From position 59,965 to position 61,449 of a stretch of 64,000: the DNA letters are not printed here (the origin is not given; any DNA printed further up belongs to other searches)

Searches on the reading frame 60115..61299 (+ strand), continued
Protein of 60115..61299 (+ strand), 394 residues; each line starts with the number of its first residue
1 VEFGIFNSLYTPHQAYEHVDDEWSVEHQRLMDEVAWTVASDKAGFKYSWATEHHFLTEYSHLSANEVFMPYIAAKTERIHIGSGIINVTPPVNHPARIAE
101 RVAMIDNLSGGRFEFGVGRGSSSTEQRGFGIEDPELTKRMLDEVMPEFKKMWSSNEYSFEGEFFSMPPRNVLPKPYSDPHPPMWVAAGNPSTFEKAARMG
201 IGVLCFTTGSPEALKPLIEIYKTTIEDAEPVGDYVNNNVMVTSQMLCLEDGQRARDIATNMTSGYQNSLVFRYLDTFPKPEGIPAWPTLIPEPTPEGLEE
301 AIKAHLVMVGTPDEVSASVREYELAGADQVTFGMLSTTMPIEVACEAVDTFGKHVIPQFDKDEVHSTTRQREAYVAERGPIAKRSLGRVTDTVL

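Call 31: search_protein_families(library=ncbifam, proteins=[L055:7791-8396:+, L055:5471-6643:+, L055:4665-5399:+, L055:8848-9966:+, L059:698-1861:+, L060:2779-4392:+, L060:5583-6743:-, L060:7014-7406:+, L075:313-1359:+], max_evalue=0.00001)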
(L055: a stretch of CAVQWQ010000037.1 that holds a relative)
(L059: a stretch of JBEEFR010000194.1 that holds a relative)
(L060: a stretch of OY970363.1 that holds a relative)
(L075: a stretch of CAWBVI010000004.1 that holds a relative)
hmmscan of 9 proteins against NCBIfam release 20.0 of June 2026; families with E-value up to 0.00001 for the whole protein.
L055:7791-8396:+ (201 aa): 11 families
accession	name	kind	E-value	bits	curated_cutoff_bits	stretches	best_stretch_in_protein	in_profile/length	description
NF033703.1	transcr_KstR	equivalog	1.7e-45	154.8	280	1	7-188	2-184/185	cholesterol catabolism transcriptional regulator KstR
NF041196.1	ScbR_bind_reg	equivalog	1.3e-12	48.3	150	1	14-139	8-135/191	ScbR family autoregulator-binding transcription factor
TIGR03384.1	betaine_BetI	equivalog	4.1e-10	39.7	201.3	1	9-109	5-105/189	choline-binding transcriptional repressor BetI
NF053878.1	FATransRegFadRBac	equivalog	1.1e-09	38.4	200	1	14-65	5-56/190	fatty acid metabolism transcriptional regulator FadR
TIGR03968.1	mycofact_TetR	equivalog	5.7e-09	35.8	224.9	1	10-97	7-89/190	mycofactocin system transcriptional regulator MftR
NF001978.0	PRK00767.1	equivalog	5.9e-09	36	118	1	9-85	6-83/197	transcriptional regulator BetI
NF011572.0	PRK14996.1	equivalog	1.5e-08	34.8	144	1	11-70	7-66/192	TetR family transcriptional regulator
NF050111.1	TransRegSACE7040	equivalog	2.1e-08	34.3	250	1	13-72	2-61/186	SACE_7040 family transcriptional regulator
NF037937.1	septum_RefZ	equivalog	4.5e-07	29.9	180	1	14-66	1-53/195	forespore capture DNA-binding protein RefZ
NF053516.1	TranRepPrsAVib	equivalog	1.6e-06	28.1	300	1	10-98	4-96/208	TetR family transcriptional repressor PsrA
NF007430.0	PRK09975.1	equivalog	6.7e-06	25.4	274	1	4-62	4-61/220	acrEF/envCD operon transcriptional regulator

L055:5471-6643:+ (390 aa): 19 families
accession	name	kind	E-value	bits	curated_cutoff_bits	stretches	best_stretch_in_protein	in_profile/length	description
TIGR03204.1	pimC_large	equivalog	4.6e-59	200.3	623.85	1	5-386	4-395/395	pimeloyl-CoA dehydrogenase large subunit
NF042972.1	AcrlCoAredClosAcrC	equivalog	2.9e-46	157.9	640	1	2-380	2-373/378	acryloyl-CoA reductase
NF008997.0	PRK12341.1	equivalog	2e-40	139.1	537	1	5-374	5-367/382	acyl-CoA dehydrogenase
TIGR03207.1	cyc_hxne_CoA_dh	equivalog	8.6e-39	133.3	575.35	1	42-380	34-368/372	cyclohexanecarboxyl-CoA dehydrogenase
NF045552.1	GlutCoADH_Des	equivalog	3.3e-34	118.7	470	1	6-388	6-384/387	glutaryl-CoA dehydrogenase Acd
NF045652.1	ProlPCPDhRedW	equivalog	7.9e-32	110.5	650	1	14-380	5-370/376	L-prolyl-[peptidyl-carrier protein] dehydrogenase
NF043006.1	CyhCrbnylCoADH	equivalog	1.1e-31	110.2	650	1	44-380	39-372/380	cyclohexane-1-carbonyl-CoA dehydrogenase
NF042439.1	SulpropCoADesulf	equivalog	8.2e-31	107.1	600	1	44-383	28-370/379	3-sulfinopropanoyl-CoA desulfinase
NF053553.1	prodigi_MBC_PigA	equivalog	4.9e-30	104.9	500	1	98-381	99-377/381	prodigiosin MBC biosynthesis dehydrogenase PigA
NF002885.1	PRK03354.1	equivalog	4.1e-26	91.9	540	1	43-375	40-365/378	crotonobetainyl-CoA dehydrogenase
NF058590.1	AcCoDHFadEBacil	equivalog_domain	1.8e-20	73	600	1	5-307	21-323/586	acyl-CoA dehydrogenase FadE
NF037942.1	ac_ACP_DH_MbtN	equivalog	1e-17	64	700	1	83-380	72-362/376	mycobactin biosynthesis acyl-ACP dehydrogenase MbtN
TIGR03203.1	pimD_small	equivalog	3.6e-17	62.5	652.7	1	38-248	35-246/378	pimeloyl-CoA dehydrogenase small subunit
NF052270.1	Staph_DH_FadE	equivalog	2.6e-12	46.2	600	1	98-340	116-358/400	acyl-CoA dehydrogenase FadE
NF007000.1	PRK09463.1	subfamily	5.8e-12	44.7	600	1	47-242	80-297/726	acyl-CoA dehydrogenase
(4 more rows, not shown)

L055:4665-5399:+ (244 aa): 1 family
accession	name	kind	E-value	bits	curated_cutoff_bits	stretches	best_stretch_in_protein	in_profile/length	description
NF008402.0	PRK11202.1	equivalog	5.6e-09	36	151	1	48-201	10-159/211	HTH-type transcriptional repressor FabR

L055:8848-9966:+ (372 aa): 26 families (the best 25 are shown)
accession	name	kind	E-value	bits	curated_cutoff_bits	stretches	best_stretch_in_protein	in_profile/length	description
TIGR03619.1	F420_Rv2161c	subfamily_domain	2.3e-59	201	166.9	1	93-336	2-245/247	TIGR03619 family F420-dependent LLM class oxidoreductase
TIGR03560.1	F420_Rv1855c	subfamily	2e-25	90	231.4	1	89-306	13-220/227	TIGR03560 family F420-dependent LLM class oxidoreductase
TIGR03571.1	lucif_BA3436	subfamily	9.5e-23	80.9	303.9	1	137-314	63-239/304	TIGR03571 family LLM class oxidoreductase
TIGR03621.1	F420_MSMEG_2516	subfamily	2.4e-20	72.8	213.15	1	142-274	41-171/295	TIGR03621 family F420-dependent LLM class oxidoreductase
TIGR04021.1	LLM_DMSO2_sfnG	equivalog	2.8e-18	66.4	382.95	1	147-304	67-227/350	dimethylsulfone monooxygenase SfnG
TIGR03854.1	F420_MSMEG_3544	hypoth_equivalog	1.2e-17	64.2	295.6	1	151-307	51-207/290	TIGR03854 family LLM class F420-dependent oxidoreductase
TIGR03557.1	F420_G6P_family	subfamily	8.1e-17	61.3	210.4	1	138-278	44-187/316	TIGR03557 family F420-dependent LLM class oxidoreductase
TIGR04465.1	ArgArg_F420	equivalog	1.2e-15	57.4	470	1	73-305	44-259/364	F420-dependent hydroxymycolic acid dehydrogenase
TIGR04020.1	seco_metab_LLM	subfamily_domain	1.5e-15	57.2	244.45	1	140-260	50-171/341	MupA/Atu3671 family FMN-dependent luciferase-like monooxygenase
TIGR03856.1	F420_MSMEG_2906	subfamily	3.3e-15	56.3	243.7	1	96-332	23-225/249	LLM class F420-dependent oxidoreductase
NF002619.0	PRK02271.1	equivalog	8.2e-15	54.9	276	1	142-310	41-207/329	5,10-methylenetetrahydromethanopterin reductase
TIGR03857.1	F420_MSMEG_2249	hypoth_equivalog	6.2e-14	52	218.4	1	146-320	45-218/329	TIGR03857 family LLM class F420-dependent oxidoreductase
TIGR03617.1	F420_MSMEG_2256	subfamily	8.2e-14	51.2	278.15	1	133-315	12-202/318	TIGR03617 family F420-dependent LLM class oxidoreductase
TIGR03612.1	RutA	equivalog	2e-13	50.6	498.3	1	144-321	68-251/355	pyrimidine utilization protein A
TIGR03841.1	F420_Rv3093c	subfamily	2.9e-12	46.6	213.65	1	133-315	27-207/298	LLM class F420-dependent oxidoreductase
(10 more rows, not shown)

L059:698-1861:+ (387 aa): 9 families
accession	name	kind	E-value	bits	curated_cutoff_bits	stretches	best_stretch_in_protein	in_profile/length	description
NF041177.1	Cyp119_Thmprot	equivalog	4.4e-57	193.5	680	1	19-382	4-365/368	cytochrome P450 Cyp119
NF045816.1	PentlenlactSyn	equivalog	1.3e-50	172.2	700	1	72-381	85-394/396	pentalenolactone synthase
NF041802.1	P450_SolI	exception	9.7e-49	165.9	850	1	70-381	109-420/424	solanimycin biosynthesis cytochrome P450 SolI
TIGR04538.1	P450_cycloAA_1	subfamily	1.5e-45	155.7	500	1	14-362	9-374/395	cytochrome P450, cyclodipeptide synthase-associated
TIGR04458.1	CYP450_TxtE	equivalog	5.9e-30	104.2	500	1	69-361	83-382/403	4-nitrotryptophan synthase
TIGR04515.1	P450_rel_GT_act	subfamily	4.2e-28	98.8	343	1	71-359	93-364/386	P450-derived glycosyltransferase activator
NF050147.1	aminopyruv_ApyO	equivalog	5.6e-17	61.5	525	1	72-368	82-406/444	RiPP biosynthesis cytochrome P450 ApyO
NF045812.1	PentlenOxigase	equivalog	1.5e-08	34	800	1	245-384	292-436/444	pentalenene oxygenase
NF051859.1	AlbFlvMonOxTrpSyn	equivalog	3.9e-06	25.7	700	0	175-233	219-280/457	bifunctional albaflavenone monooxygenase/terpene synthase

L060:2779-4392:+ (537 aa): 97 families (the best 25 are shown)
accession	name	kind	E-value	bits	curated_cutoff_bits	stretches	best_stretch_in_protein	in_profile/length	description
NF005863.0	PRK07798.1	subfamily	3.5e-230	765.2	543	1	1-535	2-536/540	acyl-CoA synthetase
NF004837.0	PRK06187.1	subfamily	1.1e-92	311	476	1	4-522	9-514/531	long-chain-fatty-acid--CoA ligase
NF006182.0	PRK08316.1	subfamily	9.9e-69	232.2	663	1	5-520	13-507/523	fatty acyl-CoA synthetase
NF052580.1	Str24CoAsynCasG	equivalog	1.3e-62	212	750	1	12-520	49-540/548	steroid-24-oyl-CoA synthetase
NF005676.0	PRK07470.1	equivalog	2e-62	211.6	774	1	5-520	22-519/544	acyl-CoA synthetase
NF006181.0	PRK08314.1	subfamily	1.9e-61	208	705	1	5-524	26-548/563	long-chain-fatty-acid--CoA ligase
NF009071.0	PRK12406.1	subfamily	2e-61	208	701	1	22-520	6-492/510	acyl-CoA synthetase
NF009233.0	PRK12583.1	subfamily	3.9e-59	200.5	832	1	5-520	20-540/558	fatty acid CoA ligase family protein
NF004808.0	PRK06155.1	equivalog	5.5e-57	193.2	722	1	4-520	22-512/542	ATP-dependent acyl-CoA ligase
NF052269.1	Staph_lig_FadD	equivalog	2e-56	191.4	650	1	26-524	25-487/499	long-chain-fatty-acid--CoA ligase FadD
NF005307.0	PRK06839.1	equivalog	4.1e-56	190.6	748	1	18-520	17-483/496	o-succinylbenzoate--CoA ligase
NF038341.1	ligase_FadD4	exception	2.1e-54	184.7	850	1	25-520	19-494/506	fatty-acid--CoA ligase FadD4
NF005801.1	PRK07656.1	equivalog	3.5e-54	184.3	657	1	8-520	6-493/500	FadD3 family acyl-CoA ligase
NF004797.0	PRK06145.1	equivalog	3.6e-51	174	850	1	15-520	14-485/499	acyl-CoA synthetase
NF004114.0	PRK05605.1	equivalog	8.5e-51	172.9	766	2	161-520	219-559/575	long-chain-fatty-acid--CoA ligase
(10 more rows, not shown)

L060:5583-6743:- (386 aa): 37 families (the best 25 are shown)
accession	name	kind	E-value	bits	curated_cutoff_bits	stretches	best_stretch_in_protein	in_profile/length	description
NF005889.0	PRK07850.1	equivalog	1.3e-198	659.9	515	1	1-386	1-387/387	steroid 3-ketoacyl-CoA thiolase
NF005865.0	PRK07801.1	equivalog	2e-113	379.5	591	1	2-386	2-382/382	acetyl-CoA C-acetyltransferase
TIGR01930.1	AcCoA-C-Actrans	subfamily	3.2e-113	378.5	240.55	1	6-384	1-385/385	acetyl-CoA C-acyltransferase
NF005077.0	PRK06504.1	subfamily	3.1e-105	352.5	590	1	2-386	2-390/390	acetyl-CoA C-acetyltransferase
NF006090.0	PRK08242.1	equivalog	3.6e-96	322.7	514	2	234-386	250-402/402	acetyl-CoA C-acetyltransferase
NF004682.0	PRK06025.1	subfamily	1.7e-86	291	568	2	233-386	264-417/417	acetyl-CoA C-acetyltransferase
TIGR02430.1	pcaF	equivalog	6.5e-86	288.9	597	2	150-385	165-399/400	3-oxoadipyl-CoA thiolase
NF006551.0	PRK09050.1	subfamily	9.9e-85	285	605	2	150-385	166-400/401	3-oxoadipyl-CoA thiolase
NF005805.0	PRK07661.1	equivalog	5e-83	279.2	633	1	3-382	3-387/391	acetyl-CoA C-acetyltransferase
NF006510.0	PRK08947.1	equivalog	2.3e-82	277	519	1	3-385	3-386/387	acetyl-CoA C-acyltransferase FadA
NF004853.0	PRK06205.1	subfamily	4.9e-82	276.1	551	1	3-383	3-400/404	acetyl-CoA C-acetyltransferase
NF005890.0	PRK07851.1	equivalog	7.1e-81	272.2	580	2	145-386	167-405/406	acetyl-CoA C-acetyltransferase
NF006552.0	PRK09051.1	subfamily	3.1e-80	270.4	565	1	5-385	7-394/395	beta-ketothiolase BktB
NF006553.0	PRK09052.1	equivalog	3.6e-78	263.3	567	1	5-385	9-398/399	acetyl-CoA C-acyltransferase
NF005033.0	PRK06445.1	equivalog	4e-77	260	511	1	24-385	31-394/395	acetyl-CoA C-acetyltransferase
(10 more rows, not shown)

L060:7014-7406:+ (130 aa): 0 families

L075:313-1359:+ (348 aa): 1 family
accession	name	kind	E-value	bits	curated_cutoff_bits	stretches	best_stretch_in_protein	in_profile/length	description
NF058536.1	LPAAT_acyl_YihG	equivalog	4.7e-06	26.1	260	0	68-261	17-205/290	1-acylglycerol-3-phosphate O-acyltransferase, YihG family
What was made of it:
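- The KstR-like proteins fall well short of NCBIfam's KstR equivalog cut-off, 154.8 against 280 bits (call 31).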

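Call 33: search_solved_structures(query=window:60115-61299:+, max_evalue=1e-10)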
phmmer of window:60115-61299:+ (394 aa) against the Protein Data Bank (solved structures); distinct sequences matched with E-value up to 1e-10: 12.
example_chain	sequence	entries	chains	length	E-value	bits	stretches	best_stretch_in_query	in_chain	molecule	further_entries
7bip_A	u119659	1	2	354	3.6e-33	118.4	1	37-360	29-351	Luciferase-like monooxygenase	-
8cbb_A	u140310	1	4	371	5.4e-28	101.4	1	37-237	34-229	Alkanal monooxygenase alpha chain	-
1brl_A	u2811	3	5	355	4.1e-20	75.5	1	38-342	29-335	BACTERIAL LUCIFERASE | Alkanal monooxygenase alpha chain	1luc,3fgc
8k74_A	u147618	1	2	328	2.8e-16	62.8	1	40-208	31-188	Alkanal monooxygenase alpha chain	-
6ket_A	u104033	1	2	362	1.2e-15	60.8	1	34-330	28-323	PuwE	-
8qpm_A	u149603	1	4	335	1.1e-14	57.6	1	40-357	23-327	5,10-methylenetetrahydromethanopterin reductase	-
8qpl_A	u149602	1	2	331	1.3e-14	57.4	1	40-333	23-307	5,10-methylenetetrahydromethanopterin reductase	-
8qq8_A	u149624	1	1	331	1.3e-14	57.4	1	40-333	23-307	5,10-methylenetetrahydromethanopterin reductase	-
5lxe_A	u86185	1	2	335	8.8e-13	51.3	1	57-211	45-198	F420-dependent glucose-6-phosphate dehydrogenase 1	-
9fp4_A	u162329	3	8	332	9.7e-13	51.2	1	19-204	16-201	F420-dependent hydroxymycolic acid dehydrogenase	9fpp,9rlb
6fri_A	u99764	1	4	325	1.7e-11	47.1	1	30-203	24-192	Alkanal monooxygenase beta chain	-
3b4y_A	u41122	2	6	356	2.6e-11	46.5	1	35-214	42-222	PROBABLE F420-DEPENDENT GLUCOSE-6-PHOSPHATE DEHYDROGENASE FGD1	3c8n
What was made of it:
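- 60115..61299 (+): LLM-class flavin-dependent oxidoreductase gene (394 aa). It is the gene most consistently preceded by the box across genomes. The closest solved structure is 7BIP at 3.6e-33 (call 33).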
